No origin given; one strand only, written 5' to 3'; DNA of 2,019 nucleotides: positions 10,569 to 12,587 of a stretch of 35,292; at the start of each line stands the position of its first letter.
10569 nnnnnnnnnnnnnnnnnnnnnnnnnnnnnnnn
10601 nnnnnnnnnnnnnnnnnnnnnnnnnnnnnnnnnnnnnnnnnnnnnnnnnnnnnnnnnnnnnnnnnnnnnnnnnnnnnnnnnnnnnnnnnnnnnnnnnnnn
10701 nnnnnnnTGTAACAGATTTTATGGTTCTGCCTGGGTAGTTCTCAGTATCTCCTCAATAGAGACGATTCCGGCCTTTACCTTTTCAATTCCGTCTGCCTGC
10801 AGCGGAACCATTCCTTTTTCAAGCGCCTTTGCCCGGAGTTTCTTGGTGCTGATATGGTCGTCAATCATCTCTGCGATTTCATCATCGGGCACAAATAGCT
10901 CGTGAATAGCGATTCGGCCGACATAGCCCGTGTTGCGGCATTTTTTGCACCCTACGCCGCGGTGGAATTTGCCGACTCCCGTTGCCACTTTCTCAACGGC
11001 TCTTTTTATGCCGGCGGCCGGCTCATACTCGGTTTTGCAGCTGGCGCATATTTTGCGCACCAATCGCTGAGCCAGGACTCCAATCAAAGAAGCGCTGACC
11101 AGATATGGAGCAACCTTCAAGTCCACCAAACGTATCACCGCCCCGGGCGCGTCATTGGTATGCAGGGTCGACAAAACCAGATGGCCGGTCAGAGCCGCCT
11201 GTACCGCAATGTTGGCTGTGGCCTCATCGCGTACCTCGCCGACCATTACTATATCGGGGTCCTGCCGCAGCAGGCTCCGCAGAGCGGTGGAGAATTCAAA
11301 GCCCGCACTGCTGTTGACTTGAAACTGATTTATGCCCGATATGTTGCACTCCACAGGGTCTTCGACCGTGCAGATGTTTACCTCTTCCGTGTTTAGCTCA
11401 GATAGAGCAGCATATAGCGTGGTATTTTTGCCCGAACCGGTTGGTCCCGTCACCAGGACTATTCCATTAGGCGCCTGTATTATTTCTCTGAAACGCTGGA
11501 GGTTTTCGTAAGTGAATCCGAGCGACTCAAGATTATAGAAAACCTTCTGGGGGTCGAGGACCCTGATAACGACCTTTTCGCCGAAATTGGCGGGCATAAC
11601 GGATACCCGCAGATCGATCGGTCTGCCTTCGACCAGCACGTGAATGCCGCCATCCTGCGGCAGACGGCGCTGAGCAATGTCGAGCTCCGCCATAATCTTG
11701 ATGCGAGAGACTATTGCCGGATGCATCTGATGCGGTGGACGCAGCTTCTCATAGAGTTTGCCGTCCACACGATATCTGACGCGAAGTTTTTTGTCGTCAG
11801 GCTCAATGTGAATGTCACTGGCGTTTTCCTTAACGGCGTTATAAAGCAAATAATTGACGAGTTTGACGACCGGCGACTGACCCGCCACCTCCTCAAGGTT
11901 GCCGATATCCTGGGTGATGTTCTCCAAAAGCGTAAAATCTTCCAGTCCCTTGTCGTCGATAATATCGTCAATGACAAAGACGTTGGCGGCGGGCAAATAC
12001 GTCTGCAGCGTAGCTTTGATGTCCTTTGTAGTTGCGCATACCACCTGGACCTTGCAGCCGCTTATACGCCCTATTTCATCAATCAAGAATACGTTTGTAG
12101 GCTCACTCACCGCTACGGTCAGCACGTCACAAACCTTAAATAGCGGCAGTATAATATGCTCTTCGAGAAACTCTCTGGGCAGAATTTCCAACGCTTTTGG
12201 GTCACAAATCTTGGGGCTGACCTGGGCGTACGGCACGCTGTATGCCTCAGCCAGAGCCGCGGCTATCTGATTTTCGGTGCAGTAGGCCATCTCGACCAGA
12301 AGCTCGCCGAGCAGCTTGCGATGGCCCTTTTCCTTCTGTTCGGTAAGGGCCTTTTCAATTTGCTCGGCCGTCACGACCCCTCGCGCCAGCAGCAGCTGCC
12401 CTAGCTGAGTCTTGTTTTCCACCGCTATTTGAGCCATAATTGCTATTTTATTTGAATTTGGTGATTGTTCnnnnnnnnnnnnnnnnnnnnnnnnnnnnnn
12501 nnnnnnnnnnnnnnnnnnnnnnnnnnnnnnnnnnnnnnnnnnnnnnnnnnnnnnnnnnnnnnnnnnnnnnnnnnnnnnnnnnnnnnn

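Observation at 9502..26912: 17-kb single-strand T2SS/T4P hybrid cluster with a four-gene signalling cassette inserted between secretin and ATPase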

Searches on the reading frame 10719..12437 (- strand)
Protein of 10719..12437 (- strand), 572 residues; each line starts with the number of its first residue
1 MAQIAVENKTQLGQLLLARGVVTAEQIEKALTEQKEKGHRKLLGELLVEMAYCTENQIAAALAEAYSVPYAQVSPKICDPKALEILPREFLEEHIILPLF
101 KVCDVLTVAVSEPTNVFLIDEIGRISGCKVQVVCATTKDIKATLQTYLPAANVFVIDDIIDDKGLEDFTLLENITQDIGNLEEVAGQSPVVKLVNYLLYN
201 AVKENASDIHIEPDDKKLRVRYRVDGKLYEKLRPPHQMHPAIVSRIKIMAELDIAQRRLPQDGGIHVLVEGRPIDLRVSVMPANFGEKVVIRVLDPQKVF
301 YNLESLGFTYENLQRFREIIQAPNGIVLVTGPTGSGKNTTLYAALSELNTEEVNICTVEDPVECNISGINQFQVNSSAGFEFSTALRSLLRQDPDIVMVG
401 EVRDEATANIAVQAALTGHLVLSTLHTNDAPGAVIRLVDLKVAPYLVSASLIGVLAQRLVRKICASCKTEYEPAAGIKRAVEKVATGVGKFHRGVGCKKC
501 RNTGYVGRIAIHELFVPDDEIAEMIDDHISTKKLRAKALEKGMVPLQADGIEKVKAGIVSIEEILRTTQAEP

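Call 3: search_protein_families(library=pfam, proteins=[window:10719-12437:-], max_evalue=0.01)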
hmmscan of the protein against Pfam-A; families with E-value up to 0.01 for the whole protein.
window:10719-12437:- (572 aa): 7 families
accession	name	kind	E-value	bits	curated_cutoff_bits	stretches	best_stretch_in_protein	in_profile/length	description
PF00437.27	T2SSE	-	1.8e-133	445.3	24.9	1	185-566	3-370/370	Type II/IV secretion system protein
PF05157.20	MshEN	-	2.1e-16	60.1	23.1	1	66-148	1-84/90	MshEN domain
PF20720.3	nSTAND3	-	0.00013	22.1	27.2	0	323-363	16-56/155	Novel STAND NTPase 3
PF25199.1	nSTAND_NTPase5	-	0.0022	18.3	34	1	321-361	38-79/145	Novel STAND NTPase 5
PF13191.12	AAA_16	-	0.0036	18.3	32.6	0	322-411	23-103/167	AAA ATPase domain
PF13401.12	AAA_22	-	0.0044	17.8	27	0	324-368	5-49/130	AAA domain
PF13555.12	AAA_29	-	0.0046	17.1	27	0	317-343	15-41/61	P-loop containing region of AAA domain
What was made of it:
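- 10719..12437 (-): PilB-type extension ATPase with an MshEN-like N-terminal domain. T2SSE 445 bits and MshEN 60 bits (call 3).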

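Call 6: search_protein_families(library=ncbifam, proteins=[window:10719-12437:-], max_evalue=0.01)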
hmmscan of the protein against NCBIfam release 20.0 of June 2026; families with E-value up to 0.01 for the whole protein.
window:10719-12437:- (572 aa): 23 families
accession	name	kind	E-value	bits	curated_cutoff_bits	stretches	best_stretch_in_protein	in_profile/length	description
TIGR02533.1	type_II_gspE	equivalog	2e-180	600.6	630.25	1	85-568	3-486/486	type II secretion system ATPase GspE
TIGR02538.1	type_IV_pilB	equivalog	1.5e-179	598.3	675.65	1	12-569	2-563/564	type IV-A pilus assembly ATPase PilB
NF053534.1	T4PilAsmATPsTfpB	equivalog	2.5e-148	495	850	1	53-568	63-582/584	type IV pilus assembly ATPase TfpB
NF007755.0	PRK10436.1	equivalog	4.3e-135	451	617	1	104-568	27-459/465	type II secretion system protein GspE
NF041000.1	ATPase_ComGA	equivalog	6.2e-75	251.6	300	1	197-461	3-266/267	competence type IV pilus ATPase ComGA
TIGR01420.1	pilT_fam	subfamily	2.2e-53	181.7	319.1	1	196-463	4-271/343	PilT/PilU family type 4a pilus ATPase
TIGR02525.1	plasmid_TraJ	equivalog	1.9e-20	73.2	368.3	1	322-440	147-272/372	plasmid transfer ATPase TraJ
TIGR02524.1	dot_icm_DotB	equivalog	5.7e-18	65.2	463.3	1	319-439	129-258/358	Dot/Icm type IV secretion system ATPase DotB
NF053729.1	c-di-GMP_motif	domain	3.3e-16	58.8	38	1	11-64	1-52/53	cyclic di-GMP-binding domain-containing protein, MshE-related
TIGR02782.1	TrbB_P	equivalog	1.8e-15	57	304.55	1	311-440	124-255/303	P-type conjugative transfer ATPase TrbB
NF058587.1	archaellum_moto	equivalog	6.6e-15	54.8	550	1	327-437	278-393/527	archaellum flagellar ATPase motor FlaI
NF012033.0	PRK15489.1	equivalog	1.7e-14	53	537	1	6-146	487-625/703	glycosyl transferase family protein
NF008411.1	PRK11234.1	equivalog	6e-13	48.1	1170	1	4-148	475-617/723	cyclic di-3',5'-guanylate-activated glycosyltransferase NfrB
NF010469.0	PRK13894.1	subfamily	7.9e-13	48.4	508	1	309-440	135-267/320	conjugal transfer ATPase TrbB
NF010407.0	PRK13833.1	subfamily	1.1e-12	48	499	1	311-441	132-263/323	conjugal transfer protein TrbB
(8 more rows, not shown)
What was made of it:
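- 10719..12437 (-): NF053729 58.8 bits, above the 38 cutoff (call 6).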

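Call 11: find_related_loci(query=window:10719-12437:-, collection=genome_contigs, flank=10000)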
Query window:10719-12437:- (572 aa) in genome_contigs; peptide patterns used: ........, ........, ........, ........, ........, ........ (x = any residue, [..] = any of these).
600 stretches matched a pattern (row limit reached: there are more); 592 encode a relative of the query (tblastn E <= 1e-3); the best 80 are kept; 80 distinct loci.
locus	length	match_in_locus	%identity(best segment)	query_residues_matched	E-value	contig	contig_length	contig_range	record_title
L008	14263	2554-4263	87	1-570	0e+0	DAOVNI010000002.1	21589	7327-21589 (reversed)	MAG TPA_asm: Phycisphaerae bacterium isolate CSMAG_1493 CSMAG_1493_k141_2522563_length_21589_cov_45.3300, whole genome s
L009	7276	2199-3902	86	1-568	0e+0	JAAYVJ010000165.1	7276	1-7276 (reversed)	MAG: Planctomycetota bacterium isolate AS27yjCOA_53 19903_AS27, whole genome shotgun sequence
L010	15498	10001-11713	84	1-571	0e+0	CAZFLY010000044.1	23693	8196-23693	MAG TPA_asm: uncultured Pirellulales bacterium isolate binchicken_co211_181 genome assembly, contig: NODE_1285_length_23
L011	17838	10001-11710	84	1-570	0e+0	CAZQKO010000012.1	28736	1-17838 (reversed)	MAG TPA_asm: uncultured Pirellulales bacterium isolate binchicken_co262_29 genome assembly, contig: NODE_1512_length_287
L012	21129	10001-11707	84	1-569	0e+0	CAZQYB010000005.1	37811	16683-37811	MAG TPA_asm: uncultured Pirellulales bacterium isolate SRP068000_co3_530 genome assembly, contig: NODE_534_length_37811_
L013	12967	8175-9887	83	1-571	0e+0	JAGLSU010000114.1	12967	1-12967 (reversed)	MAG: Planctomycetota bacterium isolate RS_9_64 ROV157_9.bin.64.fa_114, whole genome shotgun sequence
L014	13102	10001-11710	83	1-570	0e+0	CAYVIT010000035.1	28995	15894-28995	MAG TPA_asm: uncultured Pirellulales bacterium isolate binchicken_co196_99 genome assembly, contig: NODE_1841_length_289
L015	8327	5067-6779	83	1-571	0e+0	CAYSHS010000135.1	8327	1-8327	MAG TPA_asm: uncultured Pirellulales bacterium isolate binchicken_co129_178 genome assembly, contig: NODE_28169_length_8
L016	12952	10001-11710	83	1-570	0e+0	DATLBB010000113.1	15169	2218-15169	MAG TPA_asm: Sedimentisphaerales bacterium isolate SMAG_U14287 k141_1010246, whole genome shotgun sequence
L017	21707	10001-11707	83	1-569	0e+0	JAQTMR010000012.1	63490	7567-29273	MAG: Phycisphaerae bacterium isolate STA_45 NODE_893_length_63490_cov_6.316636_Sandtown_A, whole genome shotgun sequence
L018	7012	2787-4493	80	1-569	0e+0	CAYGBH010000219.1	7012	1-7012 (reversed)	MAG TPA_asm: uncultured Pirellulales bacterium isolate ERP108616_co2_77 genome assembly, contig: NODE_21987_length_7012_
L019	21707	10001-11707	81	1-569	0e+0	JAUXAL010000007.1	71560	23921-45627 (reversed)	MAG: Phycisphaerae bacterium isolate CSMAG_2761 CSMAG_2761_k141_284794_length_71560_cov_54.6238, whole genome shotgun se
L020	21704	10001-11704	77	1-569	0e+0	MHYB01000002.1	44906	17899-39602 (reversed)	MAG: Planctomycetes bacterium GWF2_50_10 gwf2_scaffold_1050, whole genome shotgun sequence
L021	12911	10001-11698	76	1-566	0e+0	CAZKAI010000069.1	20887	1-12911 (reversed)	MAG TPA_asm: uncultured Pirellulales bacterium isolate binchicken_co117_24 genome assembly, contig: NODE_4790_length_208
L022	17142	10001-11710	74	1-570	0e+0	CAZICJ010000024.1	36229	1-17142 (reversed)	MAG TPA_asm: uncultured Pirellulales bacterium isolate binchicken_co58_155 genome assembly, contig: NODE_907_length_3622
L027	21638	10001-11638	62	22-568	0e+0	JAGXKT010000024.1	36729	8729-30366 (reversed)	MAG: Phycisphaerae bacterium isolate GSL_GB14_14 NODE_184_length_36729_cov_15.1772, whole genome shotgun sequence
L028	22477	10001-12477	61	1-570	0e+0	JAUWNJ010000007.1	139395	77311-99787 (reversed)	MAG: Planctomycetales bacterium isolate CSMAG_2421 CSMAG_2421_k141_484958_length_139395_cov_40.9684, whole genome shotgu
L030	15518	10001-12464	52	12-568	0e+0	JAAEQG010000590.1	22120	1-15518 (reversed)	MAG: bacterium isolate Gpa_12 GpaG_CONTIG1856639, whole genome shotgun sequence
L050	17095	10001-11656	45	11-566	2e-149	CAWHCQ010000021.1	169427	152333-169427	MAG: uncultured Gammaproteobacteria bacterium isolate MFD03551.bin.2.59 genome assembly, contig: contig_3338, whole geno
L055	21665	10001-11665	42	8-566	1e-146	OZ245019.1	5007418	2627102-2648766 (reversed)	MAG: Sedimenticolaceae bacterium isolate 589e57f1-2ac3-4055-bd81-a33b47c3c60b genome assembly, chromosome: 1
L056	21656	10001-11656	44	11-566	1e-146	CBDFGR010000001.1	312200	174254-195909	MAG: Myxococcota bacterium isolate ad521999-ae95-4a27-8e19-38f7542cab83 genome assembly, contig: contig_1, whole genome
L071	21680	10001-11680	43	9-571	5e-143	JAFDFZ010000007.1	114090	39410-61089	MAG: Deltaproteobacteria bacterium isolate Meg22_1012_Bin_121 Meg22_1012_Bin_121_scaffold_426, whole genome shotgun sequ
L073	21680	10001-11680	42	3-568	2e-142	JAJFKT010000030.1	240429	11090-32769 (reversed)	MAG: Woeseiaceae bacterium isolate OFTM48 OFTM48_29, whole genome shotgun sequence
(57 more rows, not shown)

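Call 15: search_solved_structures(query=window:10719-12437:-, max_evalue=1e-20, show_alignments=0)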
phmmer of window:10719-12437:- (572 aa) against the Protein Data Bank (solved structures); distinct sequences matched with E-value up to 1e-20: 21.
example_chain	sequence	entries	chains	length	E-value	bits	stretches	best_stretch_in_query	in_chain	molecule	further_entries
5zfr_A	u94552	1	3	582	2.8e-149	501.5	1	10-571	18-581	Type IV pilus biogenesis ATPase PilB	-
5tsg_B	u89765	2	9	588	2.4e-148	498.4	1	10-571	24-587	Type IV pilus biogenesis ATPase PilB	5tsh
6olj_C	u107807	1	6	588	3e-148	498.1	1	10-571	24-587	Type IV pilus biogenesis ATPase PilB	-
3jc8_Ba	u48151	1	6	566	5.1e-147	494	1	11-568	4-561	Type IV-A pilus assembly ATPase PilB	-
6f8l_G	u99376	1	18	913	1.1e-125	423.6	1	12-568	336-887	Type IV pilus assembly protein PilF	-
4pht_A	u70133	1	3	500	3.3e-125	422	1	158-569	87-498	General secretory pathway protein E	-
1p9r_A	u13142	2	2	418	1.1e-123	417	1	166-569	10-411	General secretion pathway protein E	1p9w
4ksr_A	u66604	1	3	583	1.8e-123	416.3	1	167-569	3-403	Type II secretion system protein E, Hemolysin-coregulated protein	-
4kss_A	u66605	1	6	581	1.8e-123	416.3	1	167-569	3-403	Type II secretion system protein E, hemolysin-coregulated protein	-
5oiu_A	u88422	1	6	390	6.4e-105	355.1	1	187-568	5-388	Type IV pilus assembly protein PilF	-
6ejf_A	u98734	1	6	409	1.1e-104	354.3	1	191-568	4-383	Type IV pilus assembly protein PilF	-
5it5_F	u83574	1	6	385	1.5e-104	353.9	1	191-568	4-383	ATP binding motif-containing protein PilF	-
8dze_A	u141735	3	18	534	1.8e-37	132.5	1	187-525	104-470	BfpD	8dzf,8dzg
3jvu_A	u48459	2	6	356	9.3e-35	123.6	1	197-472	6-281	Twitching mobility protein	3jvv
5fl3_A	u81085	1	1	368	1.3e-32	116.5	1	197-463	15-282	PILI RETRACTION PROTEIN PILT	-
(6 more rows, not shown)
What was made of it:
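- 10719..12437 (-): Full-length PDB matches to PilB 5zfr, 5tsg and 3jc8 (call 15).
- On Type IVa pilus: The best PDB matches are full-length PilB of Geobacter and Myxococcus at about 1e-149 (calls 6, 15).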

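Call 19: search_protein_families(library=pfam, proteins=[L050:9626-11671:+, L071:9614-11686:+, L055:9587-11680:+, L050:7345-9540:+, L055:7374-9629:+, L071:8151-9596:+, L030:8247-9623:+, L030:9620-9955:+, L073:7431-9638:+, L071:5946-7790:+], max_evalue=0.01)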
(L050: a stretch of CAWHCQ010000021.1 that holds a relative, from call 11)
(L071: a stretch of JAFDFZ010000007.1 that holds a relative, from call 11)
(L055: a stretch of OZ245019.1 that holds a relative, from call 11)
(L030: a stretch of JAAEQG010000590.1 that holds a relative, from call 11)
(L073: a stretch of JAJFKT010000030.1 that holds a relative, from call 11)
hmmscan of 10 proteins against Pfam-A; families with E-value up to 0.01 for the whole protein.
L050:9626-11671:+ (681 aa): 12 families
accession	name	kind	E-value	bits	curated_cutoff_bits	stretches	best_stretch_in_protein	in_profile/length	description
PF00437.27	T2SSE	-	1.3e-140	468.7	24.9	1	296-677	3-370/370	Type II/IV secretion system protein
PF05157.20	MshEN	-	1.2e-16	60.9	23.1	1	180-264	2-87/90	MshEN domain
PF01740.26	STAS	-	1.3e-06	28.6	22.6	1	46-109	35-99/106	STAS domain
PF13466.11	STAS_2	-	2.6e-06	27.9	29.2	1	35-103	12-79/80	STAS domain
PF13401.12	AAA_22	-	0.00011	22.9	27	1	434-473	4-43/130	AAA domain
PF13191.12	AAA_16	-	0.00036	21.5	32.6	1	432-483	21-64/167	AAA ATPase domain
PF20720.3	nSTAND3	-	0.0016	18.6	27.2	1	433-475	15-57/155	Novel STAND NTPase 3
PF25199.1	nSTAND_NTPase5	-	0.0019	18.5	34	1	434-474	40-81/145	Novel STAND NTPase 5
PF24883.2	NPHP3_N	-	0.0041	17.8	24.8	0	426-508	11-87/164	Nephrocystin 3, N-terminal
PF13604.12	AAA_30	-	0.0055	16.9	27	0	427-466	10-49/191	AAA domain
PF01637.24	ATPase_2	-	0.0065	16.7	33.2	0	431-493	15-78/225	ATPase domain predominantly from Archaea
PF13245.12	AAA_19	-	0.0073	16.9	25.1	0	435-465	11-43/134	AAA domain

L071:9614-11686:+ (690 aa): 9 families
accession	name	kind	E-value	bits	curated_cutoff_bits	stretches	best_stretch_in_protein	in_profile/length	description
PF00437.27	T2SSE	-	2.2e-136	454.8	24.9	1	303-684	3-370/370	Type II/IV secretion system protein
PF01740.26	STAS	-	3.2e-14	53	22.6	1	21-116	10-106/106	STAS domain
PF05157.20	MshEN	-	1.5e-13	51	23.1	1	185-270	1-87/90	MshEN domain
PF13466.11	STAS_2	-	8.6e-07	29.5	29.2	1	24-102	1-78/80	STAS domain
PF25199.1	nSTAND_NTPase5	-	0.00023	21.5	34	1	426-485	24-85/145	Novel STAND NTPase 5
PF13401.12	AAA_22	-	0.00046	20.9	27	1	442-498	5-60/130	AAA domain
PF13476.12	AAA_23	-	0.0035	18.4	27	0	443-459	20-36/201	AAA domain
PF13173.12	AAA_14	-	0.0038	17.7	27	0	445-530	5-81/129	AAA domain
PF01637.24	ATPase_2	-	0.0084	16.4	33.2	0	435-500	13-78/225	ATPase domain predominantly from Archaea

L055:9587-11680:+ (697 aa): 11 families
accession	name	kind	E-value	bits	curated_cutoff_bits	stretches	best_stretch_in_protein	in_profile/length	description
PF00437.27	T2SSE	-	4.3e-138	460.4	24.9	1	314-693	5-370/370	Type II/IV secretion system protein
PF05157.20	MshEN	-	1.6e-12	47.7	23.1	1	195-270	1-77/90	MshEN domain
PF01740.26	STAS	-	7.8e-08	32.5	22.6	1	48-125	22-100/106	STAS domain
PF13466.11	STAS_2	-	1.5e-05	25.5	29.2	1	48-118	10-79/80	STAS domain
PF25199.1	nSTAND_NTPase5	-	0.00016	22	34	1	430-491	19-82/145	Novel STAND NTPase 5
PF13401.12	AAA_22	-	0.00037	21.2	27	1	450-494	4-48/130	AAA domain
PF13604.12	AAA_30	-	0.00067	19.9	27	1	437-483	4-50/191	AAA domain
PF20720.3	nSTAND3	-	0.0023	18.1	27.2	1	441-497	8-62/155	Novel STAND NTPase 3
PF13191.12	AAA_16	-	0.0024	18.8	32.6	1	442-478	11-51/167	AAA ATPase domain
PF01637.24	ATPase_2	-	0.0034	17.7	33.2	1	441-503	9-72/225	ATPase domain predominantly from Archaea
PF13173.12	AAA_14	-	0.0065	16.9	27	0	453-540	4-82/129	AAA domain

L050:7345-9540:+ (731 aa): 2 families
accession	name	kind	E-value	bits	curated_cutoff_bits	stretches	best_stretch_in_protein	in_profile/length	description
PF00563.25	EAL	-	3.8e-58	197.1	31.3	1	476-712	3-236/236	EAL domain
PF00990.26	GGDEF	-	1.4e-25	90.4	23.8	1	297-453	2-161/161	Diguanylate cyclase, GGDEF domain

L055:7374-9629:+ (751 aa): 2 families
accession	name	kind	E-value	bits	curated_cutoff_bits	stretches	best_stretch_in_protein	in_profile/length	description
PF00563.25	EAL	-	2.3e-62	210.9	31.3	1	490-729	2-236/236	EAL domain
PF00990.26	GGDEF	-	4.3e-30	105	23.8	1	312-468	2-161/161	Diguanylate cyclase, GGDEF domain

L071:8151-9596:+ (481 aa): 4 families
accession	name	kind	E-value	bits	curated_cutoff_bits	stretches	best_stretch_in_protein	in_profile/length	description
PF13487.12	HD_5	-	9.9e-41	139.7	27.2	1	307-469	5-170/170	HD domain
PF01966.28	HD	-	9.3e-21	74.7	22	1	318-437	3-115/116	HD domain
PF13185.12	GAF_2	-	6.3e-06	26.9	28.6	1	221-285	69-135/136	GAF domain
PF01590.32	GAF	-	0.00085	20.3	22.4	0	155-285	7-133/133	GAF domain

L030:8247-9623:+ (458 aa): 22 families
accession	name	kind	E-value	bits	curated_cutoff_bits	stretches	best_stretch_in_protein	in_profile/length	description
PF14559.12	TPR_19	-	2.3e-29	101.9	25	3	73-136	3-66/68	Tetratricopeptide repeat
PF13428.12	TPR_14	-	9.2e-23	78.9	23.5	2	65-103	5-43/44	Tetratricopeptide repeat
PF07719.23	TPR_2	-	1.5e-19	68.9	27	1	350-381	3-34/34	Tetratricopeptide repeat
PF12895.13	ANAPC3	-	9.9e-19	67.9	27.2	2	74-154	2-81/82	Anaphase-promoting complex, cyclosome, subunit 3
PF13414.12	TPR_11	-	6.8e-15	54.9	26.8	1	402-422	15-35/42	TPR repeat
PF13432.12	TPR_16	-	1e-13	51.9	32.7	2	71-128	7-64/65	Tetratricopeptide repeat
PF00515.34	TPR_1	-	1.6e-11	43.9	27.8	1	351-381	4-34/34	Tetratricopeptide repeat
PF13181.12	TPR_8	-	6e-11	42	25.7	0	351-380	4-33/34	Tetratricopeptide repeat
PF13431.12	TPR_17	-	1e-10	41.4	24.4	1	84-115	2-33/34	Tetratricopeptide repeat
PF13424.12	TPR_12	-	2e-10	41.2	30.1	0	132-182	6-57/77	Tetratricopeptide repeat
PF13429.12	TPR_15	-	3.3e-09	37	26.2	1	52-180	100-231/280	Tetratricopeptide repeat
PF25063.1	ARM_TT21_C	-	1.8e-08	35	35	1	70-168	71-171/209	Tetratricopeptide repeat protein 21 C-terminal ARM domain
PF23914.1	TPR_CcmH_CycH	-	3.7e-08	33.8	42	1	299-400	39-140/158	Cytochrome c-type biogenesis protein H TPR domain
PF07721.20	TPR_4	-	3.4e-07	30.7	27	0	348-373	1-26/26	Tetratricopeptide repeat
PF17874.7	TPR_MalT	-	1.4e-06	28.3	45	1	286-377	212-309/336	MalT-like TPR region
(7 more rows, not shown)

L030:9620-9955:+ (111 aa): 2 families
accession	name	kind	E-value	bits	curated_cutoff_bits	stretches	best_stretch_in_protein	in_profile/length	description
PF01740.26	STAS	-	2e-13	50.5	22.6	1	3-106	2-106/106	STAS domain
PF13466.11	STAS_2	-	9.9e-12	45.3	29.2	1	14-93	1-79/80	STAS domain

L073:7431-9638:+ (735 aa): 5 families
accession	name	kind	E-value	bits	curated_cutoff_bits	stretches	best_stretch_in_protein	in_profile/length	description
PF00563.25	EAL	-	5e-60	203.2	31.3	1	480-716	3-236/236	EAL domain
PF00990.26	GGDEF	-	7.7e-38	130.2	23.8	1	301-457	2-161/161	Diguanylate cyclase, GGDEF domain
PF13185.12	GAF_2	-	2.5e-06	28.2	28.6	1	168-299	6-136/136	GAF domain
PF01590.32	GAF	-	2.6e-05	25.2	22.4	1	167-296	3-131/133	GAF domain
PF17853.6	GGDEF_2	-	0.0041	17.8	24.5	0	353-437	33-104/116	GGDEF-like domain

L071:5946-7790:+ (614 aa): 9 families
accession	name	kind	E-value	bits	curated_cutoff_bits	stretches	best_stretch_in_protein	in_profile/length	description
PF02518.31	HATPase_c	-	1.9e-30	106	26.4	1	495-606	1-110/111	Histidine kinase-, DNA gyrase B-, and HSP90-like ATPase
PF00512.31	HisKA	-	5.9e-17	61.9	26.9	1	383-448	2-65/66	His Kinase A (phospho-acceptor) domain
PF13426.13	PAS_9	-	6e-09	36.6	27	1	278-374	3-102/103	PAS domain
PF00989.32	PAS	-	1.8e-08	34.8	22.6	1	270-339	5-65/113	PAS fold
PF08448.16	PAS_4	-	5e-06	27.2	23.1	1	273-376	2-108/110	PAS fold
PF21370.4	PAS_GdpP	-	0.00095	20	27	1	274-328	11-61/90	Cyclic-di-AMP phosphodiesterase GdpP-like, PAS domain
PF13188.13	PAS_8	-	0.0037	17.5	21.8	1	270-317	5-53/65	PAS domain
PF13581.12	HATPase_c_2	-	0.004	17.6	27.4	1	503-580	35-109/127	Histidine kinase-like ATPase domain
PF13596.12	PAS_10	-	0.0088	17.1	22.1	0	273-374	6-106/106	PAS domain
